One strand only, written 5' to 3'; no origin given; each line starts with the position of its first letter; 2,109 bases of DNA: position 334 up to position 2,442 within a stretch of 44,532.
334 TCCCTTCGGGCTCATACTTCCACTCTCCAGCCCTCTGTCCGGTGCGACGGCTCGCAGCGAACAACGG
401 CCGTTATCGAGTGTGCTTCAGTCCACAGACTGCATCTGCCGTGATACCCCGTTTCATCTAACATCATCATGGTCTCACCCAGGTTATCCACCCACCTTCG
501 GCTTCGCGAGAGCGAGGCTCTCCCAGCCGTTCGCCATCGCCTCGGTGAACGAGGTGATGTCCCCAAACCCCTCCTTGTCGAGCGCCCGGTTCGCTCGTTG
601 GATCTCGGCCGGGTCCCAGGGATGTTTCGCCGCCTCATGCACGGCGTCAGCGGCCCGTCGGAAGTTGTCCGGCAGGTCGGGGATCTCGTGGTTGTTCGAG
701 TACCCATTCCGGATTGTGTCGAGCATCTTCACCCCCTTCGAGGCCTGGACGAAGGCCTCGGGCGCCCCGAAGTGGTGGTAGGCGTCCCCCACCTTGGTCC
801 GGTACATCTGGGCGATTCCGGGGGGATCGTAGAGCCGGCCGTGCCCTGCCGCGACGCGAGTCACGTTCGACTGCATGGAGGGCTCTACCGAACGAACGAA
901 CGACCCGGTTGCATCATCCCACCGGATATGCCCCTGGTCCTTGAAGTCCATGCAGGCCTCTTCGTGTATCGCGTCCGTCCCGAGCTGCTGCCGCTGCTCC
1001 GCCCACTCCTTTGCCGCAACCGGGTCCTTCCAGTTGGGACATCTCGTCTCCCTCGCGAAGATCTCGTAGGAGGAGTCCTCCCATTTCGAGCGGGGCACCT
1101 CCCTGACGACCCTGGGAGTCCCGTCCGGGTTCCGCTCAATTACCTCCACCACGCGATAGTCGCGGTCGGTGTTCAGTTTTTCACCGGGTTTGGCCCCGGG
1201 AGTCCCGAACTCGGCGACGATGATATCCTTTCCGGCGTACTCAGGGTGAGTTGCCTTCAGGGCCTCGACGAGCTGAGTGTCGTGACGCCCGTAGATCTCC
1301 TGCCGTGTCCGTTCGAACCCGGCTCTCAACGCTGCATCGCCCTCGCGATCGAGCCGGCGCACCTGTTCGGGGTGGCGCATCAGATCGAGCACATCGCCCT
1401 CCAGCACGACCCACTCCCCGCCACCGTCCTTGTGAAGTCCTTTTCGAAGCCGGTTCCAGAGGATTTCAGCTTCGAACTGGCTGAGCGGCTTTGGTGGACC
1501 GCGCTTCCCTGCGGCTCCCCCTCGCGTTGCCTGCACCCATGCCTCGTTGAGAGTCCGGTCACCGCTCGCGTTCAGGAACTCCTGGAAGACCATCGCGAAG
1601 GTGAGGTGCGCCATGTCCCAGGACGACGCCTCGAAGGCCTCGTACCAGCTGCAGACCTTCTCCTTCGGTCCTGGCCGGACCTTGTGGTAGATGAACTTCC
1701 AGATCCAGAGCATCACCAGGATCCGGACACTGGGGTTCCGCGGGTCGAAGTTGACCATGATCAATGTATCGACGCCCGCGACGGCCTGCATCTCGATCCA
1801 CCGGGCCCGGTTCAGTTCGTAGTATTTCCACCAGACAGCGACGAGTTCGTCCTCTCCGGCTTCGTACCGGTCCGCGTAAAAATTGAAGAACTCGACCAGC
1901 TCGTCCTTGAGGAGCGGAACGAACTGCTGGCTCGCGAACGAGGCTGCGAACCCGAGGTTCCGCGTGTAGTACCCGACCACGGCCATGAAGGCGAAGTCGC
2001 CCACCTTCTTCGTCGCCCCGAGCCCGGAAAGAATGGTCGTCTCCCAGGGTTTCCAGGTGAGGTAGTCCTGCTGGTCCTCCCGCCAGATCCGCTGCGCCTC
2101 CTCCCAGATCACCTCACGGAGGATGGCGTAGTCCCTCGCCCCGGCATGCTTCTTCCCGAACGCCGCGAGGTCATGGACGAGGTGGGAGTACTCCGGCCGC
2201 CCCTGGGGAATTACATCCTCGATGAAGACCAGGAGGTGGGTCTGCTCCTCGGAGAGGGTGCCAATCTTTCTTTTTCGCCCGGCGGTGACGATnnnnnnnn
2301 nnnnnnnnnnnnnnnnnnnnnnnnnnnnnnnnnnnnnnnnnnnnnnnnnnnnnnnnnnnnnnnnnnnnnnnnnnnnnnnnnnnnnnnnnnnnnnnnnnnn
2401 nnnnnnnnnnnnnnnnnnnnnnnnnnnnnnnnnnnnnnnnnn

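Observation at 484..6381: Tightly coupled three-gene membrane-associated operon built around a 1,322-aa protein with no recognisable family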

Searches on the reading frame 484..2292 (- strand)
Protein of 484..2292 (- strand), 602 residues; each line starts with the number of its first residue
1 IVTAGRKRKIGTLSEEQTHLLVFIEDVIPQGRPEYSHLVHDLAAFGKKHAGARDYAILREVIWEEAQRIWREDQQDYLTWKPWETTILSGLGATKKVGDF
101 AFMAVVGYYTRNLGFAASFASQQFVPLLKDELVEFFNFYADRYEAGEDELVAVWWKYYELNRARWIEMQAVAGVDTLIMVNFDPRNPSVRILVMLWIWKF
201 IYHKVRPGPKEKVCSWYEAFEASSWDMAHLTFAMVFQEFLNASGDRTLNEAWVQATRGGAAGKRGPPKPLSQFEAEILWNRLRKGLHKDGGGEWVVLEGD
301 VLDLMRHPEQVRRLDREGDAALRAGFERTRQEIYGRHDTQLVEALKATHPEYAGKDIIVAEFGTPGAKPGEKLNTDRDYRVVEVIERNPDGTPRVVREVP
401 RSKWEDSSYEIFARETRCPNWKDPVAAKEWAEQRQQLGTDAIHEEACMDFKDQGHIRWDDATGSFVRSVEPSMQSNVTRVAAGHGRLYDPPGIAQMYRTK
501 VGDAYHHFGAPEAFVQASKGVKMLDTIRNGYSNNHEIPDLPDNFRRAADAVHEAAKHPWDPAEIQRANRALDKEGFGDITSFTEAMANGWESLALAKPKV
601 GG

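Call 24: predict_structure(protein=window:484-2292:-)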
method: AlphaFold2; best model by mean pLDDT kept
length: 602 residues; sequences in the alignment: 1
mean_pLDDT: 39.9   pTM: 0.25
mean pLDDT of the five models: 39.9, 36.9, 36.8, 35.2, 33.1
residues with pLDDT >= 90: 0; 70-90: 22; 50-70: 67; < 50: 513
segments of 3 or more residues with pLDDT < 50: 1-93, 97-101, 107-131, 146-341, 360-385, 387-395, 398-538, 589-602
pLDDT, mean of each block of 10 residues (from residue 1): 30 39 36 37 40 39 41 37 40 47 49 38 40 51 50 43 30 26 29 35 31 31 32 38 37 35 29 36 34 32 31 32 33 38 57 57 36 37 47 45 36 30 40 39 31 32 31 31 29 29 34 45 44 43 69 65 75 77 58 32 29
secondary structure, 60 per line:
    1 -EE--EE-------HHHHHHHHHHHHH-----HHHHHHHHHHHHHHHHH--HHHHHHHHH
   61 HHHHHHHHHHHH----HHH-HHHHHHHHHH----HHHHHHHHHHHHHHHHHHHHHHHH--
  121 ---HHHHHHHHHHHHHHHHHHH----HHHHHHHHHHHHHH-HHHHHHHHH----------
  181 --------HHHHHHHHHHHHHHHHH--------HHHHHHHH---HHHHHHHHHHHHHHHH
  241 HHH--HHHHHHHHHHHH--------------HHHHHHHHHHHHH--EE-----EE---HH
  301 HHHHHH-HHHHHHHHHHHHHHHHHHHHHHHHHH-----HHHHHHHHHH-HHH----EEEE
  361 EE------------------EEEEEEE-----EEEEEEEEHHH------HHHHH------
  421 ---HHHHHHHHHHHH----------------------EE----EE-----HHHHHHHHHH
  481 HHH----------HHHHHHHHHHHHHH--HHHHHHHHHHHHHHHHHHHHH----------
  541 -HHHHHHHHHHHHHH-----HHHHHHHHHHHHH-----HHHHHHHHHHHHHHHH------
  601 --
elements in order: H15-27 H33-49 H52-72 H81-90 H95-118 H124-142 H147-160 H162-170 H189-205 H214-221 H225-243 H246-257 H272-284 H299-306 H308-333 H339-348 E357-362 E381-387 E393-400 H410-414 H424-435 H471-483 H494-507 H510-530 H542-555 H561-573 H579-594
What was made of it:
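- Tried and rejected: Single-sequence AlphaFold of residues 721-1322 was unusable (pLDDT 40, call 24).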

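Call 28: search_protein_representatives(protein=window:484-2292:-)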
Query: 602 residues. Proteins with E-value up to 0.001 (for the whole library): 206; up to 1e-10: 160; up to 1e-30: 54. The best 150 are listed.
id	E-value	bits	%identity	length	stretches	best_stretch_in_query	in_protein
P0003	0.0e+00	1277.6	90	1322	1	1-602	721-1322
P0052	2.5e-84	300.5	49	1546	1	2-278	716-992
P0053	1.8e-82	294.4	50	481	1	274-598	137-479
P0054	2.8e-82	293.7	51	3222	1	279-601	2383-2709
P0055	7.1e-81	289.1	52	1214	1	2-265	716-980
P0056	5.7e-70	253.1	37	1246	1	45-597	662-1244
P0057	1.9e-64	234.9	47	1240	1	6-270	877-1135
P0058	6.5e-50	186.8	38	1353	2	292-598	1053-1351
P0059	1.2e-48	182.7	40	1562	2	280-597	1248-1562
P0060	1.7e-48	182.2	38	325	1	282-599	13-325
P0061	3.3e-47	177.9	38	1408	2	267-596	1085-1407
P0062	2.1e-46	175.2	36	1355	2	280-597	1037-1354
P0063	4.2e-46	174.2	37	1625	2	257-594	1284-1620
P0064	1.2e-45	172.8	41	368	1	259-596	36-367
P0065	1.2e-45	172.7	38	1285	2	298-597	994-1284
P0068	1.1e-44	169.5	36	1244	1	281-599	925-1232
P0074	9.9e-41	156.5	32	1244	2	256-599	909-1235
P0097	9.8e-34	133.4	34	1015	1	2-255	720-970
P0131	7.8e-23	97.4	35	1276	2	301-529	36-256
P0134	1.1e-22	96.8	40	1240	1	301-597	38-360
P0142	7.8e-22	94.1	33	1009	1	301-600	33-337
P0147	3.3e-20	88.7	30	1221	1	15-270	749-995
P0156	5.6e-18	81.3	33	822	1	265-584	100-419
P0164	1.4e-16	76.7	29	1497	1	52-255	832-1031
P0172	5.3e-16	74.8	30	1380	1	14-241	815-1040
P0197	9.0e-13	64.1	30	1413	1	43-268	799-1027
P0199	1.2e-12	63.8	36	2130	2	424-578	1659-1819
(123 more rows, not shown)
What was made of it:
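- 487..1470 (-): P3 C-terminal head (residues 995-1322), a mobile domain of unrecognised fold. 206 clusters (call 28).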

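Call 29: search_protein_families(library=pfam, proteins=[P0054, P0134, P0131, P0142, P0199, P0156], max_evalue=0.01)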
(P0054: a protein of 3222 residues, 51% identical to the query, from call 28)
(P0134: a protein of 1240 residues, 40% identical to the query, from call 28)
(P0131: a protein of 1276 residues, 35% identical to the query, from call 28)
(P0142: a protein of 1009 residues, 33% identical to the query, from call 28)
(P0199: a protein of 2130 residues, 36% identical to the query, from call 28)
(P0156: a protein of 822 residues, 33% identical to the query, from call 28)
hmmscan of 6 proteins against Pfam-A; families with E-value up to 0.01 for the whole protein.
P0054 (3222 aa): 11 families
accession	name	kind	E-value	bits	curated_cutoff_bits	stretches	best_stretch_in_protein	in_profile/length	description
PF13620.12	CarboxypepD_reg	-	9.4e-24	84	32.3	3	106-179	2-71/82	Carboxypeptidase regulatory-like domain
PF17957.7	Big_7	-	1e-11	45.7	24.1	1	1707-1775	1-70/70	Bacterial Ig domain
PF07705.17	CARDB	-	2.1e-08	34.8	22.7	1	1600-1694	8-99/101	CARDB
PF17802.7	SpaA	-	7.4e-07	29.7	23.1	0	47-70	33-56/91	Prealbumin-like fold domain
PF13715.12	CarbopepD_reg_2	-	4.3e-06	27.1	32.2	0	106-181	1-68/88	CarboxypepD_reg-like domain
PF09136.16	Glucodextran_B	-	3.3e-05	24.2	27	0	1707-1794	1-82/83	Glucodextranase, domain B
PF08308.17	PEGA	-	0.00035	20.9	20.8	0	60-98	29-67/71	PEGA domain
PF11974.14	bMG3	-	0.0012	19.2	34.9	1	196-246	14-68/103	Bacterial alpha-2-macroglobulin MG3 domain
PF14559.12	TPR_19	-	0.0014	19.4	25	0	2008-2056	10-55/68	Tetratricopeptide repeat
PF19077.6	Big_13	-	0.004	18.1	27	0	1763-1793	69-100/102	Bacterial Ig-like domain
PF04151.21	PPC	-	0.0075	17.6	25.9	0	444-508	1-69/70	Bacterial pre-peptidase C-terminal domain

P0134 (1240 aa): 0 families

P0131 (1276 aa): 7 families
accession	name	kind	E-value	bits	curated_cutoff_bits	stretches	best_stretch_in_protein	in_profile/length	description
PF12796.13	Ank_2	-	1.3e-15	58.1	27.3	1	1083-1154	1-71/90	Ankyrin repeats (3 copies)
PF00023.36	Ank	-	2.9e-14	52.8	21.1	1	1112-1140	2-30/33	Ankyrin repeat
PF13637.12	Ank_4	-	1.6e-08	35.1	22.7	1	1084-1132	2-50/50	Ankyrin repeats (many copies)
PF13606.12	Ank_3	-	1.1e-06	28.8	22.3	1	1112-1139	2-29/30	Ankyrin repeat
PF13857.12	Ank_5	-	9.1e-06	26.4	27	1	1105-1145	9-49/56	Ankyrin repeats (many copies)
PF22433.2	MtxA_IG-like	-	0.00083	19.6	26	0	592-619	40-67/83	Magnetotaxis protein MtxA, Immunoglobulin-like domain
PF04234.18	CopC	-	0.00087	20.7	23.3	0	577-618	39-78/92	CopC domain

P0142 (1009 aa): 0 families

P0199 (2130 aa): 0 families

P0156 (822 aa): 0 families

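Call 31: search_protein_families(library=pfam, proteins=[P0052, P0055, P0057, P0097, P0147, P0197, P0164], max_evalue=0.01)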
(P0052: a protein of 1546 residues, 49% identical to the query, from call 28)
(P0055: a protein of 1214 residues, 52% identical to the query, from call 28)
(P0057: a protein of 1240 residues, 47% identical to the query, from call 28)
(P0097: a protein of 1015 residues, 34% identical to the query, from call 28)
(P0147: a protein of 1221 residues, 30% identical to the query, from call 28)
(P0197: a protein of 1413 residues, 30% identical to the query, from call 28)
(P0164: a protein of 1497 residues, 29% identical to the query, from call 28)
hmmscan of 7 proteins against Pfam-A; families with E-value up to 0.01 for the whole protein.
P0052 (1546 aa): 0 families

P0055 (1214 aa): 0 families

P0057 (1240 aa): 1 family
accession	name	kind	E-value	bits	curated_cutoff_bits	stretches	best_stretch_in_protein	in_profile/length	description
PF13132.12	DUF3950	-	0.0065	16.8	25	0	285-295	12-22/30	Domain of unknown function (DUF3950)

P0097 (1015 aa): 0 families

P0147 (1221 aa): 0 families

P0197 (1413 aa): 1 family
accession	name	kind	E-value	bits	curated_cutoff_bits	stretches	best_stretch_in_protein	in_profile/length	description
PF03497.21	Anthrax_toxA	-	0.00064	20.2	25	1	1161-1201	7-47/173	Anthrax toxin LF subunit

P0164 (1497 aa): 1 family
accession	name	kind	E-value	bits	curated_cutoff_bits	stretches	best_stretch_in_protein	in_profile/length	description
PF22638.1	FlgK_D1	-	0.0028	17.7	28.6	0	1120-1167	16-64/233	Flagellar hook-associated protein FlgK helical domain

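Call 36: search_solved_structures(query=A1, max_evalue=10, show_alignments=2)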
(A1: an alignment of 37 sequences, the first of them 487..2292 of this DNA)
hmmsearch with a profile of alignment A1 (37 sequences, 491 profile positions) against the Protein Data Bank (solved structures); distinct sequences matched with E-value up to 10: 6.
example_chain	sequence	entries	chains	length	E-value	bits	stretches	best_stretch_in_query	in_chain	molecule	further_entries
8fjg_A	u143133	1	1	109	0.14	14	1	452-483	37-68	H12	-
3jc1_Ab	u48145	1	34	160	0.24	13.2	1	389-487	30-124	Charged multivesicular body protein 1b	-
6e8g_T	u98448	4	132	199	0.4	12.5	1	389-487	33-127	Charged multivesicular body protein 1b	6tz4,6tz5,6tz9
8v2q_A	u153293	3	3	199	0.5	12.2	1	389-487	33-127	Charged multivesicular body protein 1b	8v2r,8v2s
5uij_A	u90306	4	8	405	0.79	11.5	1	130-187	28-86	Formyltransferase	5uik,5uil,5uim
5uin_A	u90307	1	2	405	0.81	11.5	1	130-187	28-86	Formyltransferase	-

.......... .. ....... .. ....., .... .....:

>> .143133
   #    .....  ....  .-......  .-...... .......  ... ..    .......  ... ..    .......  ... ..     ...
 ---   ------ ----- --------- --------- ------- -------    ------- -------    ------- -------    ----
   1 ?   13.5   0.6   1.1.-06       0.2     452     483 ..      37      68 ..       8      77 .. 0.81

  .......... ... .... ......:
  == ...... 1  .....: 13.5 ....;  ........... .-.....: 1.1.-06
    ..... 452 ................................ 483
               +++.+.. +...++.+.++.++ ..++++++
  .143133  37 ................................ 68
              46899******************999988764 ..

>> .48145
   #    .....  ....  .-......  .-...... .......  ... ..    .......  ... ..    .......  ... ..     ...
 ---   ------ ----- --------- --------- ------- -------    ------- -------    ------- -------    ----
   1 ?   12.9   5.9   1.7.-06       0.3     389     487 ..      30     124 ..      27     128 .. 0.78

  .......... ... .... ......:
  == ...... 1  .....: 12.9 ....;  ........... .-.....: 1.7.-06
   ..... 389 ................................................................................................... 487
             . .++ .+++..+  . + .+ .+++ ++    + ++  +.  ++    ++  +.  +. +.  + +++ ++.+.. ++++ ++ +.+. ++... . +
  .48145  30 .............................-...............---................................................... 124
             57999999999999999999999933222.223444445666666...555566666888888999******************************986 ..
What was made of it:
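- A weak, non-significant similarity of the C-terminal helices to ESCRT-III CHMP1B (E 0.24, call 36).
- Tried and rejected: ESCRT-III-like reading of the C-terminal helices: not supported (E 0.24, call 36).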

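Call 48: predict_structure(alignment_id=A1)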
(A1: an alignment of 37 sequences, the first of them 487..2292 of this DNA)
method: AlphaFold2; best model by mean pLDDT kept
length: 602 residues; sequences in the alignment: 37
mean_pLDDT: 86.3   pTM: 0.61
mean pLDDT of the five models: 86.3, 85.9, 84.9, 84.7, 83.6
residues with pLDDT >= 90: 338; 70-90: 182; 50-70: 62; < 50: 20
segments of 3 or more residues with pLDDT < 50: 1-7, 256-262, 469-472
pLDDT, mean of each block of 10 residues (from residue 1): 52 90 86 90 86 89 86 61 56 72 80 82 83 88 93 95 87 88 87 93 82 86 88 78 61 48 74 95 97 98 97 97 97 97 98 96 68 90 92 87 97 98 96 93 82 62 56 76 93 94 94 97 97 94 98 98 97 97 97 94 69
secondary structure, 60 per line:
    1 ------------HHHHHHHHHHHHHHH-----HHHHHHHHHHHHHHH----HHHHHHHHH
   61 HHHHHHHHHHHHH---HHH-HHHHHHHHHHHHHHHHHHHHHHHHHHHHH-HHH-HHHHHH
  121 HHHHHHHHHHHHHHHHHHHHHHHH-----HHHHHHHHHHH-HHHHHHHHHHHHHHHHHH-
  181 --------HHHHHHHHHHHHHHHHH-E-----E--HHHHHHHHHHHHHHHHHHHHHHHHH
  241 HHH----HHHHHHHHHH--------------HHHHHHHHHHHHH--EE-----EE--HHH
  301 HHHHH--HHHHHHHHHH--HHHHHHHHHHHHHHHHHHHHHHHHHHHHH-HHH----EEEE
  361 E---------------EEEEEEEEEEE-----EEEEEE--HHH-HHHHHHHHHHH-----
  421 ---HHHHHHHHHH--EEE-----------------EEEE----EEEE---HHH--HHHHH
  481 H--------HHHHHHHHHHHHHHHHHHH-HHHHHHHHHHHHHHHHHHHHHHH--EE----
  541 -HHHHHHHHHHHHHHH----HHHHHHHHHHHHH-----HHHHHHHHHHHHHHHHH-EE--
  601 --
elements in order: H13-27 H33-47 H52-73 H81-109 H115-144 H150-160 H162-179 H189-205 H216-243 H248-257 H272-284 H298-305 H308-317 H320-348 E357-361 E377-387 E393-398 H405-415 H424-433 E436-438 E456-459 E464-467 H476-481 H490-508 H510-532 H542-556 H561-573 H579-595
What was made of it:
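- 1483..2292 (-): P3 helical middle domain (residues 721-990). Nearly invariant G818-D819..F822, K849 and D895. The AlphaFold model is all-helical here, with most 10-residue blocks at pLDDT 72-95 and dips to 52-61 at residues ~721-730, 791-810 and 961-970 (call 48).
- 487..1470 (-): Most 10-residue blocks are at pLDDT 90-98, with loops at 56-68 (call 48).
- Checked: AlphaFold models it as a helical domain (call 48).
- The model is confident (call 48).
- Tried and rejected: With a 37-sequence alignment it reached pLDDT 86 (call 48).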

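Call 50: fold_search(model_id=the predicted structure, library=pdb)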
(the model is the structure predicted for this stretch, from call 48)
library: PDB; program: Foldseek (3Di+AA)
matches with E <= 10: 134; with E <= 0.001: 0
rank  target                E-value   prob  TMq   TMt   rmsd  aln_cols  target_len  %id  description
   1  5l9u_O                3.4e-01  0.12  0.12  0.11  18.9       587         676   10  Model of human Anaphase-promoting complex/Cyclosome (APC/C-CDH1) with a cross linked Ubiquitin variant-substrate-UBE2C (released 2016-09-14)
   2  5yxt_A                3.7e-01  0.11  0.11  0.15  18.6       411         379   11  Crystal structure of reducing end xylose-releasing exo-oligoxylanase (released 2018-12-12)
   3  6uro_E                4.1e-01  0.06  0.09  0.10  24.4       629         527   10  Cryo-EM structure of human CPSF160-WDR33-CPSF30-PAS RNA-CstF77 complex (released 2019-11-27)
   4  6g0n_A                5.1e-01  0.08  0.10  0.13  18.1       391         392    9  Crystal Structure of a GH8 catalytic mutant xylohexaose complex xylanase from Teredinibacter turnerae (released 2018-10-10)
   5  6g09_A                5.6e-01  0.08  0.10  0.14  18.6       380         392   10  Crystal Structure of a GH8 xylobiose complex from Teredinibacter turnerae (released 2018-10-10)
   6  6tpp_A                7.0e-01  0.10  0.12  0.16  17.5       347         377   12  Structure of E70A mutant of Rex8A from Paenibacillus barcinonensis. (released 2020-05-27)
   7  7nyw_A                9.6e-01  0.05  0.09  0.08  30.6       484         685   13  Cryo-EM structure of the MukBEF-MatP-DNA head module (released 2021-07-07)
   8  8qah_A                1.3e+00  0.06  0.12  0.15  27.6       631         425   10  X-ray crystal structure of a de novo designed single-chain parallel coiled-coil alpha-helical barrel with 8 inner heli (released 2024-07-03)
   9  7sii_B                1.4e+00  0.05  0.10  0.13  22.4       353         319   10  Human STING bound to both cGAMP and 1-[(2-chloro-6-fluorophenyl)methyl]-3,3-dimethyl-2-oxo-N-[(2,4,6-trifluorophenyl)m (released 2022-02-02)
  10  8qah_B                1.4e+00  0.04  0.09  0.12  29.0       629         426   11  X-ray crystal structure of a de novo designed single-chain parallel coiled-coil alpha-helical barrel with 8 inner heli (released 2024-07-03)
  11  8tar_Z                1.5e+00  0.04  0.09  0.10  21.9       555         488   11  APC/C-CDH1-UBE2C-Ubiquitin-CyclinB-NTD (released 2023-09-27)
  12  2win_B                1.6e+00  0.06  0.08  0.06  16.6       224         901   12  C3 convertase (C3bBb) stabilized by SCIN (released 2009-06-09)
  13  7p7m_L                1.7e+00  0.06  0.11  0.11  17.6       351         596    6  Complex I from E. coli, DDM/LMNG-purified, inhibited by Piericidin A, Open state (released 2022-09-21)
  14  8a3t_D                1.7e+00  0.06  0.13  0.14  21.1       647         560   10  S. cerevisiae APC/C-Cdh1 complex (released 2022-08-31)
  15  2win_F                1.7e+00  0.06  0.08  0.06  16.6       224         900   12  C3 convertase (C3bBb) stabilized by SCIN (released 2009-06-09)
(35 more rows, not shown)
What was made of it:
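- On Pol-beta-fold nucleotidyltransferase superfamily (head domain): The best nucleotidyltransferase-fold hits (NF90, Pol mu, CdnE) have E 1.7-3.7 and probability <=0.05 (call 50).
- Closest known: Pol-beta-fold nucleotidyltransferases of the cGAS/DncV/OAS. Same: Pol mu, NF90 DZF and CdnE appear among the weak Foldseek hits (call 50).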

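Call 53: fold_search(model_id=the predicted structure, library=viral)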
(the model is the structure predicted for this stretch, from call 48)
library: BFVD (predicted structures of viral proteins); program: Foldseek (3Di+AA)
matches with E <= 10: 181; with E <= 0.001: 0
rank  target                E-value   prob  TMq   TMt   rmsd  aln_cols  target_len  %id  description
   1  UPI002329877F         2.4e-01  0.08  0.09  0.11  28.9       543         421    9  (no name look-up for this kind of identifier)
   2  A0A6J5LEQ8            2.7e-01  0.08  0.11  0.10  25.8       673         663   12  Uncharacterized protein [uncultured Caudovirales phage]
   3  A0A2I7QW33            4.7e-01  0.08  0.10  0.10  34.1       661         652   13  (no name in the UniProt tables at hand)
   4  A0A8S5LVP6            5.6e-01  0.04  0.08  0.08  26.1       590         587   10  Uncharacterized protein [Siphoviridae sp. ctFn287]
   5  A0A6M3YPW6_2          5.6e-01  0.03  0.08  0.05  21.3       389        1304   12  (no name in the UniProt tables at hand)
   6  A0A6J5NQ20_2          5.9e-01  0.03  0.07  0.05  33.6       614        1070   13  Large polyvalent protein associated domain-containing protein [uncultured Caudovirales phage]
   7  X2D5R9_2              6.5e-01  0.04  0.08  0.06  23.5       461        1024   12  Polyprotein [Kibale red colobus virus 1]
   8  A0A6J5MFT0            6.7e-01  0.08  0.13  0.10  30.4       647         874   10  Structural protein [uncultured Caudovirales phage]
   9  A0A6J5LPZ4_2          7.1e-01  0.04  0.09  0.06  31.6       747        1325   11  Uncharacterized protein [uncultured Caudovirales phage]
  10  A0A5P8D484            7.4e-01  0.13  0.08  0.21  15.7       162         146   16  (no name in the UniProt tables at hand)
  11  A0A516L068            8.1e-01  0.04  0.07  0.08  30.0       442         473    9  (no name in the UniProt tables at hand)
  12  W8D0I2                8.8e-01  0.10  0.09  0.20  15.9       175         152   14  Uncharacterized protein [Erwinia phage PhiEaH1]
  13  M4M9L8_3              8.8e-01  0.02  0.08  0.06  35.4       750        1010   10  (no name in the UniProt tables at hand)
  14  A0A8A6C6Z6            9.7e-01  0.28  0.09  0.27  12.3       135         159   16  (no name in the UniProt tables at hand)
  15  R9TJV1                9.7e-01  0.04  0.10  0.09  31.6       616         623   12  Uncharacterized protein [Vibrio phage nt-1]
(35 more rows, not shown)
